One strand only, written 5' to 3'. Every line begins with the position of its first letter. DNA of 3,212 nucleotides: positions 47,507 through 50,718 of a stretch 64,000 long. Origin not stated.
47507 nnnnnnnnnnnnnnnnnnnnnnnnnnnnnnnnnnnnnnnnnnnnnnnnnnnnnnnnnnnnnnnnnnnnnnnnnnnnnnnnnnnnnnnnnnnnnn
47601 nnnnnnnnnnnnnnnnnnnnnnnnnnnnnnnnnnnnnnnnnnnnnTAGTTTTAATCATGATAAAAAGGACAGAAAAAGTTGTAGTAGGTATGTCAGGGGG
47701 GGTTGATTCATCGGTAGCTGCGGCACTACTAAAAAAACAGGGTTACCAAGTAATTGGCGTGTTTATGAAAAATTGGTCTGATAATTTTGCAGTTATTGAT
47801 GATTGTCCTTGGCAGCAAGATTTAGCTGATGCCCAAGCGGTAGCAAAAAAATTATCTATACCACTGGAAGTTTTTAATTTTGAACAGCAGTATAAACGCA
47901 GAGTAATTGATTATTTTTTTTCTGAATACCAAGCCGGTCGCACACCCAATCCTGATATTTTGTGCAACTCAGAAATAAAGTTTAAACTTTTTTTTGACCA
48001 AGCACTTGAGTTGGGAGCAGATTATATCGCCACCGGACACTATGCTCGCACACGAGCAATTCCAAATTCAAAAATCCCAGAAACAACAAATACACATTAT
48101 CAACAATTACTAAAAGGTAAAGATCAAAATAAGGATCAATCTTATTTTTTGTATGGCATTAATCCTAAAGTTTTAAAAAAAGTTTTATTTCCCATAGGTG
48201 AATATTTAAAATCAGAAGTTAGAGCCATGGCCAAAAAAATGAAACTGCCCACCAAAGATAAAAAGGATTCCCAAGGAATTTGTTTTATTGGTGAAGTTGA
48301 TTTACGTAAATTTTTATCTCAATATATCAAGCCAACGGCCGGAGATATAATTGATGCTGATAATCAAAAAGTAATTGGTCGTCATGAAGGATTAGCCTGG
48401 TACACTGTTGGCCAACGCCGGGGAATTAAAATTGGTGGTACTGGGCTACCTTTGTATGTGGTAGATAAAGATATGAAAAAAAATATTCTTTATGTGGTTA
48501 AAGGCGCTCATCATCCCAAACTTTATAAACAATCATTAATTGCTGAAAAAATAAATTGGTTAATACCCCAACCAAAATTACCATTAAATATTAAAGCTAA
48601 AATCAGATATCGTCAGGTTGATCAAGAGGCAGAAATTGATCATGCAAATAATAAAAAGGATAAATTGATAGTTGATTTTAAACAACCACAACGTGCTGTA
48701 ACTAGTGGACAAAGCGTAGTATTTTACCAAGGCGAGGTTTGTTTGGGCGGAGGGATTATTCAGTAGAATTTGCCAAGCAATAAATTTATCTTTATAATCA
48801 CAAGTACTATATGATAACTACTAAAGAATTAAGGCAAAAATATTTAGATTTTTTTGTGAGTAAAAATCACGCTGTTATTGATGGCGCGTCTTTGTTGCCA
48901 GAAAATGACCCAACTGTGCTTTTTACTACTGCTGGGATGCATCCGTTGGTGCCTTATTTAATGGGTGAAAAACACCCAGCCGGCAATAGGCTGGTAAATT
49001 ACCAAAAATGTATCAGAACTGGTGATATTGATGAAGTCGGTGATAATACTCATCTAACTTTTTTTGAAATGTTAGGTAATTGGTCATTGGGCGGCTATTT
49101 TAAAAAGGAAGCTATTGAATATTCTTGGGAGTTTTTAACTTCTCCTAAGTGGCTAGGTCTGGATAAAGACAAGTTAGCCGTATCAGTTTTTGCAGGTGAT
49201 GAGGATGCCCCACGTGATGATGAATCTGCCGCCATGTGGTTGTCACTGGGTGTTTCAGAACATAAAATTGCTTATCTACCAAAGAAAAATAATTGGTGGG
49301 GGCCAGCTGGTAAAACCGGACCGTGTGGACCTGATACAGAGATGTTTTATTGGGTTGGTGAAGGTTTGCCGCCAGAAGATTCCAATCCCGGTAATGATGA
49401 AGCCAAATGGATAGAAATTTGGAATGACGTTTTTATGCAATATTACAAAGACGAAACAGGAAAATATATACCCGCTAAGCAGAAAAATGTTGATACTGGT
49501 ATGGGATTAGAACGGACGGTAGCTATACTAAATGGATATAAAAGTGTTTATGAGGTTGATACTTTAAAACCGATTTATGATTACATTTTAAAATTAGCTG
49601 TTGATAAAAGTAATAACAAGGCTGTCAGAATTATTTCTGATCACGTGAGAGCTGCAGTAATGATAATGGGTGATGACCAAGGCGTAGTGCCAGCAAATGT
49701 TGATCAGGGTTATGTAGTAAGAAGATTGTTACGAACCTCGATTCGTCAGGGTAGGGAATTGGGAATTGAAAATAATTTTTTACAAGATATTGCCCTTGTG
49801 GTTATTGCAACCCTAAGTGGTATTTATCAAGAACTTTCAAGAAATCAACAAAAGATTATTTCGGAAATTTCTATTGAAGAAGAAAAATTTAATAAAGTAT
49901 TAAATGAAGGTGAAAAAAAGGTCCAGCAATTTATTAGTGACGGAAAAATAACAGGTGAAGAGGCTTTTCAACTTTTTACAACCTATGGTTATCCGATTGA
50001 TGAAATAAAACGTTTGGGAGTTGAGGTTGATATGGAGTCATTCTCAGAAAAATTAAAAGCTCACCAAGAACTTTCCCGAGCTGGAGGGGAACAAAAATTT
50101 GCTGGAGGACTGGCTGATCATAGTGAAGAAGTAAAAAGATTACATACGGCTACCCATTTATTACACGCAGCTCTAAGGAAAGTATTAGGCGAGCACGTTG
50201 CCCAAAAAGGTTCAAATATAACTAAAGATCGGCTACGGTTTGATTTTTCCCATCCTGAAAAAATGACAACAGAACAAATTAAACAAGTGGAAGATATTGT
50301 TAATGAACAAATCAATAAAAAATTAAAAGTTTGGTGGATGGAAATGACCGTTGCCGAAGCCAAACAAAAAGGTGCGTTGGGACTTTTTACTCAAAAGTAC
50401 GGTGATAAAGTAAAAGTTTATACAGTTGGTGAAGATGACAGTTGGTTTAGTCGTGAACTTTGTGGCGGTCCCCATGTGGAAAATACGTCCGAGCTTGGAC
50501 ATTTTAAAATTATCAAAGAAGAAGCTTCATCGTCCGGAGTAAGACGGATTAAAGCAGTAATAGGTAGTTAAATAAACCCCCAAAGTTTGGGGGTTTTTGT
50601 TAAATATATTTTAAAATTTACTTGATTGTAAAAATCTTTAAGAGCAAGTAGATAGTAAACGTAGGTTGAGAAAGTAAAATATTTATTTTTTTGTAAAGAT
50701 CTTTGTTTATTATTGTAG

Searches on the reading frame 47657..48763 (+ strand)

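Call 19: search_protein_families(library=pfam, proteins=[window:47657-48763:+], max_evalue=0.001)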
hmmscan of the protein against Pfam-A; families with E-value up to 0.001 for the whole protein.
window:47657-48763:+ (369 aa): 5 families
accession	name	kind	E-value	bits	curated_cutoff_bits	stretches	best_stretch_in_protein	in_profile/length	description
PF03054.22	tRNA_Me_trans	-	1.1e-82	277.1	20.6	1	6-212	1-201/202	tRNA methyl transferase HUP domain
PF20259.3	tRNA_Me_trans_M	-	1.1e-24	86.2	27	1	218-281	2-65/66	tRNA methyl transferase PRC-barrel domain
PF20258.4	tRNA_Me_trans_C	-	7.2e-23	81.2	20.6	1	292-368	2-77/77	Aminomethyltransferase beta-barrel domain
PF02540.23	NAD_synthase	-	2.4e-09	37.1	21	1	5-80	18-86/242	NAD synthase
PF02568.20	ThiI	-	6e-05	23.2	20.5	1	6-78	4-75/197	Thiamine biosynthesis protein (ThiI)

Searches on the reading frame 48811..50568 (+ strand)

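Call 19: search_protein_families(library=pfam, proteins=[window:48811-50568:+], max_evalue=0.001)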
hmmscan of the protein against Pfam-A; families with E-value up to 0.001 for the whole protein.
window:48811-50568:+ (586 aa): 2 families
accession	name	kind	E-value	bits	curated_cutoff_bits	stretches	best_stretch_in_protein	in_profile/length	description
PF01411.24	tRNA-synt_2c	-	1e-124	417.5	30.3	1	6-449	1-453/552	tRNA synthetases class II (A)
PF07973.19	tRNA_SAD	-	7.6e-17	61.5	24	1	534-580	1-43/44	Threonyl and Alanyl tRNA synthetase second additional domain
